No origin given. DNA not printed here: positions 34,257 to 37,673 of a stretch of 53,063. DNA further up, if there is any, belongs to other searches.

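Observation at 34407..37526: One ORF encodes two complete PilB/GspE secretion-ATPase modules in tandem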

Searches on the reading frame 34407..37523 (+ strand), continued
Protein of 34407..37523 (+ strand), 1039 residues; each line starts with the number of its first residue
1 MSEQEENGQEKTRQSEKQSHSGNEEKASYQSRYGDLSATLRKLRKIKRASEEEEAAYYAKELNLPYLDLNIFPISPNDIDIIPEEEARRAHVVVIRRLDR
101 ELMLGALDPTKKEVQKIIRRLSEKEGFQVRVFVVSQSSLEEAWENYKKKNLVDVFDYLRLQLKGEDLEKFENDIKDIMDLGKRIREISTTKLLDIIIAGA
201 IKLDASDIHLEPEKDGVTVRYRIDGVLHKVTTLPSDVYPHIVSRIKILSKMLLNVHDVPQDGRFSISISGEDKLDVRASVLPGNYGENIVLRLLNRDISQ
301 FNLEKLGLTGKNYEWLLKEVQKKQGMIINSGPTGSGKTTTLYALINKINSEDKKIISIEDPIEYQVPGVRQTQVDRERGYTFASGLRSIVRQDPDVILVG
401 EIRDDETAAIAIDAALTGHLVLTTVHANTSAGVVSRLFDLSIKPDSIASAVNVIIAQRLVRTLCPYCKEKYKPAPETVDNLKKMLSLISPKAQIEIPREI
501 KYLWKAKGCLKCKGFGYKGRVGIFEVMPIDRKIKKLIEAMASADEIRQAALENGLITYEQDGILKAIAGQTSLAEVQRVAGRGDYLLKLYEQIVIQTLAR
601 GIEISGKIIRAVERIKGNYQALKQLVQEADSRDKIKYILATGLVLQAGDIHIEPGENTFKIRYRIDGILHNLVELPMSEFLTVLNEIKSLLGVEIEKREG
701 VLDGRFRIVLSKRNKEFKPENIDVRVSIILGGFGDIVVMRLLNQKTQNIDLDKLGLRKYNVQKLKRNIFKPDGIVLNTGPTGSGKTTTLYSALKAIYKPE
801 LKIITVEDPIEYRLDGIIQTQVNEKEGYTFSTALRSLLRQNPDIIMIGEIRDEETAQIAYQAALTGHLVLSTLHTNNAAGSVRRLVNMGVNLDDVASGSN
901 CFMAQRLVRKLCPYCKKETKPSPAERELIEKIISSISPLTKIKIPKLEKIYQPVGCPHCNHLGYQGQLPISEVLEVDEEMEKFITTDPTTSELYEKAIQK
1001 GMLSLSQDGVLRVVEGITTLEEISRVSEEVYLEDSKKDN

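Call 68: find_encoding_contigs(protein=P0132, flank=8000, max_places=1)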
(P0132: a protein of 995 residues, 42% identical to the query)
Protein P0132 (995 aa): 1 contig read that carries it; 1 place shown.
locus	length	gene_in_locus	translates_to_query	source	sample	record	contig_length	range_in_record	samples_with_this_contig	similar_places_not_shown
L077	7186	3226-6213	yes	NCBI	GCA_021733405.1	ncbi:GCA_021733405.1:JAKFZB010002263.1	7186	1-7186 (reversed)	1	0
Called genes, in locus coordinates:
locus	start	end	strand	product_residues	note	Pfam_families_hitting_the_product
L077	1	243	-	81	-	?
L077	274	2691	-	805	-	PF02739:5_3_exonuc_N, PF01367:5_3_exonuc, PF00476:DNA_pol_A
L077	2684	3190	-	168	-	PF02367:TsaE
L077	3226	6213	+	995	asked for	PF00437:T2SSE, PF20720:nSTAND3 (faint), PF02399:Herpes_ori_bp (faint), PF25199:nSTAND_NTPase5 (faint), PF02492:cobW (faint), PF13173:AAA_14 (faint), PF13401:AAA_22 (faint), PF00437:T2SSE, +1 more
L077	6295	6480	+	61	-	-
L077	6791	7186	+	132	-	?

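Call 69: search_protein_families(library=pfam, proteins=[P0138, P0132, P0017, L076:11284-12117:+, L076:12369-15314:+], max_evalue=0.001)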
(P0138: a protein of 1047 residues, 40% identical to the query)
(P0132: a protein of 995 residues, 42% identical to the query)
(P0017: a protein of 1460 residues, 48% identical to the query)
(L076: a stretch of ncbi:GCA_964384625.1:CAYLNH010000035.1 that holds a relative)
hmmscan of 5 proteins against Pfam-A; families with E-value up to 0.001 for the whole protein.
P0138 (1047 aa): 14 families
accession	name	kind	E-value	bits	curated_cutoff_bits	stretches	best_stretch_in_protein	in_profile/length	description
PF00437.27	T2SSE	-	3.3e-236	783.3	24.9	2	661-1042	6-370/370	Type II/IV secretion system protein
PF00482.28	T2SSF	-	5.4e-22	78.5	25.2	2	118-203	2-88/125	Type II secretion system (T2SS), protein F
PF13401.12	AAA_22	-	3.1e-06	28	27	0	798-840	6-48/130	AAA domain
PF25199.1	nSTAND_NTPase5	-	1.3e-05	25.5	34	0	361-389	38-66/145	Novel STAND NTPase 5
PF20720.3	nSTAND3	-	1.6e-05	25.1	27.2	0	363-394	16-48/155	Novel STAND NTPase 3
PF13191.12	AAA_16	-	2e-05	25.6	32.6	0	354-396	10-60/167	AAA ATPase domain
PF13173.12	AAA_14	-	5.1e-05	23.7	27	0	799-837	4-43/129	AAA domain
PF02492.25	cobW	-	7e-05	22.9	20.7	0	800-824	3-27/180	CobW/HypB/UreG, nucleotide-binding domain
PF13555.12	AAA_29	-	0.00015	21.9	27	0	362-381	20-39/61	P-loop containing region of AAA domain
PF13604.12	AAA_30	-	0.00018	21.7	27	0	787-828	8-49/191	AAA domain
PF01637.24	ATPase_2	-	0.00021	21.6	33.2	0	796-823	19-46/225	ATPase domain predominantly from Archaea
PF00005.33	ABC_tran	-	0.00022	22.3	25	0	800-832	14-45/137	ABC transporter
PF13476.12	AAA_23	-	0.00024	22.2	27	0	798-816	20-38/201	AAA domain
PF05729.18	NACHT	-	0.00062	20.1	26.7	0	799-821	2-24/167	NACHT domain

P0132 (995 aa): 17 families
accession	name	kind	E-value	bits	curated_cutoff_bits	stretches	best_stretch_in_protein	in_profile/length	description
PF00437.27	T2SSE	-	3.8e-220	730.4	24.9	2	596-974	12-370/370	Type II/IV secretion system protein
PF25199.1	nSTAND_NTPase5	-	8.5e-08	32.6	34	0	723-768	38-84/145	Novel STAND NTPase 5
PF13173.12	AAA_14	-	2e-07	31.5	27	0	728-812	4-81/129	AAA domain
PF13401.12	AAA_22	-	3.9e-07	30.9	27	0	726-759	5-38/130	AAA domain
PF20720.3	nSTAND3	-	2.6e-06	27.7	27.2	0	297-334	17-54/155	Novel STAND NTPase 3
PF13191.12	AAA_16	-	4.3e-06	27.8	32.6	0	292-363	18-85/167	AAA ATPase domain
PF02399.21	Herpes_ori_bp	-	1.3e-05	24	20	0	727-758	50-82/820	Origin of replication binding protein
PF02492.25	cobW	-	1.6e-05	25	20.7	0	729-759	3-34/180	CobW/HypB/UreG, nucleotide-binding domain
PF13604.12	AAA_30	-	2.1e-05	24.8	27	0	723-759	15-51/191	AAA domain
PF00005.33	ABC_tran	-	6.7e-05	24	25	0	730-805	15-79/137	ABC transporter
PF12775.13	AAA_7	-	8.7e-05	22.6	25.8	0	722-759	29-66/181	P-loop containing dynein motor region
PF13555.12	AAA_29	-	0.00011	22.2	27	0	725-743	21-39/61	P-loop containing region of AAA domain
PF03215.21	Rad17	-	0.00013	22.4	23.8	0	281-327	31-74/186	Rad17 P-loop domain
PF01580.24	FtsK_SpoIIIE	-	0.00015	21.8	24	0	717-748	31-61/221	FtsK/SpoIIIE family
PF10412.15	TrwB_AAD_bind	-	0.00064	19.2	20.5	0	727-758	16-47/387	Type IV secretion-system coupling protein DNA-binding domain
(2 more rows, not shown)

P0017 (1460 aa): 44 families (the best 25 are shown)
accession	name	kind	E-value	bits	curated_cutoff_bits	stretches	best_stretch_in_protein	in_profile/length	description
PF00437.27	T2SSE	-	0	1084.8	24.9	3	168-560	7-370/370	Type II/IV secretion system protein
PF25199.1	nSTAND_NTPase5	-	8.1e-15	55.3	34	0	741-795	27-83/145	Novel STAND NTPase 5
PF13401.12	AAA_22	-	6.3e-14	52.9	27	0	307-344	5-42/130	AAA domain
PF20720.3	nSTAND3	-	4.3e-13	49.7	27.2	0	305-350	15-60/155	Novel STAND NTPase 3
PF12775.13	AAA_7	-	6.7e-11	42.5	25.8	0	302-342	28-68/181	P-loop containing dynein motor region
PF04851.21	ResIII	-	3.2e-10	40.6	22.5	0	741-785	10-56/164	Type III restriction enzyme, res subunit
PF13191.12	AAA_16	-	3.3e-10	41.2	32.6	0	303-342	21-58/167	AAA ATPase domain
PF01637.24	ATPase_2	-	3.4e-10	40.5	33.2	0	739-803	4-69/225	ATPase domain predominantly from Archaea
PF13173.12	AAA_14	-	5.1e-10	39.9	27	0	755-844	3-83/129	AAA domain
PF00005.33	ABC_tran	-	5.8e-10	40.3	25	0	309-358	13-62/137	ABC transporter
PF13555.12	AAA_29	-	1.1e-09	38.4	27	0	305-329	20-44/61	P-loop containing region of AAA domain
PF00004.35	AAA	-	6.2e-09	36.8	21.2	0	310-344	1-32/131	ATPase family associated with various cellular activities (AAA)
PF13604.12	AAA_30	-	1.3e-08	35.2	27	0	299-339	10-50/191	AAA domain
PF03215.21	Rad17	-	4.6e-08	33.7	23.8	0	1196-1230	39-70/186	Rad17 P-loop domain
PF16796.11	Microtub_bd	-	9.8e-08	32.5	27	0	748-777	85-111/155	Microtubule binding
PF05157.20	MshEN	-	6.3e-06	26.5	23.1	1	42-128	1-85/90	MshEN domain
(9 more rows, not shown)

L076:11284-12117:+ (277 aa): 0 families

L076:12369-15314:+ (981 aa): 0 families

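Call 76: find_encoding_contigs(protein=P0001, flank=10000, max_places=2)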
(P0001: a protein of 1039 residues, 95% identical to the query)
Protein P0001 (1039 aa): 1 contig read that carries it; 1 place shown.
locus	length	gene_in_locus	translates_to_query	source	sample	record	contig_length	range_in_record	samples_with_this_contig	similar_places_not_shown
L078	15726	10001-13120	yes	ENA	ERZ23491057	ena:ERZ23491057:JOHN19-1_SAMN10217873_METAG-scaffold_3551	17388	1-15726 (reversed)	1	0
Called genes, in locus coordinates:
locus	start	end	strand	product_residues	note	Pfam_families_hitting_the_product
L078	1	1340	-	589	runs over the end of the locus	PF00496:SBP_bac_5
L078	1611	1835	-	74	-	PF03840:SecG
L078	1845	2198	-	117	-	PF04020:Phage_holin_4_2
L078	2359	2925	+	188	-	-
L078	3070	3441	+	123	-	PF00072:Response_reg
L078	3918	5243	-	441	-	-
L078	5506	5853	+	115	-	PF00313:CSD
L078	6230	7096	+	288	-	PF03462:PCRF, PF00472:RF-1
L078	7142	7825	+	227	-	PF02463:SMC_N (faint), PF00931:NB-ARC (faint), PF00005:ABC_tran, PF13304:AAA_21 (faint)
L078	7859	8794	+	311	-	PF18075:FtsX_ECD, PF02687:FtsX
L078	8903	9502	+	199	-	-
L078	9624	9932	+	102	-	-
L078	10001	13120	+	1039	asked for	PF05157:MshEN, PF04851:ResIII (faint), PF13401:AAA_22 (faint), PF20720:nSTAND3 (faint), PF00437:T2SSE, PF12775:AAA_7 (faint), PF13173:AAA_14 (faint), PF00437:T2SSE, +3 more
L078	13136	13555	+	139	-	-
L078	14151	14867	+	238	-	-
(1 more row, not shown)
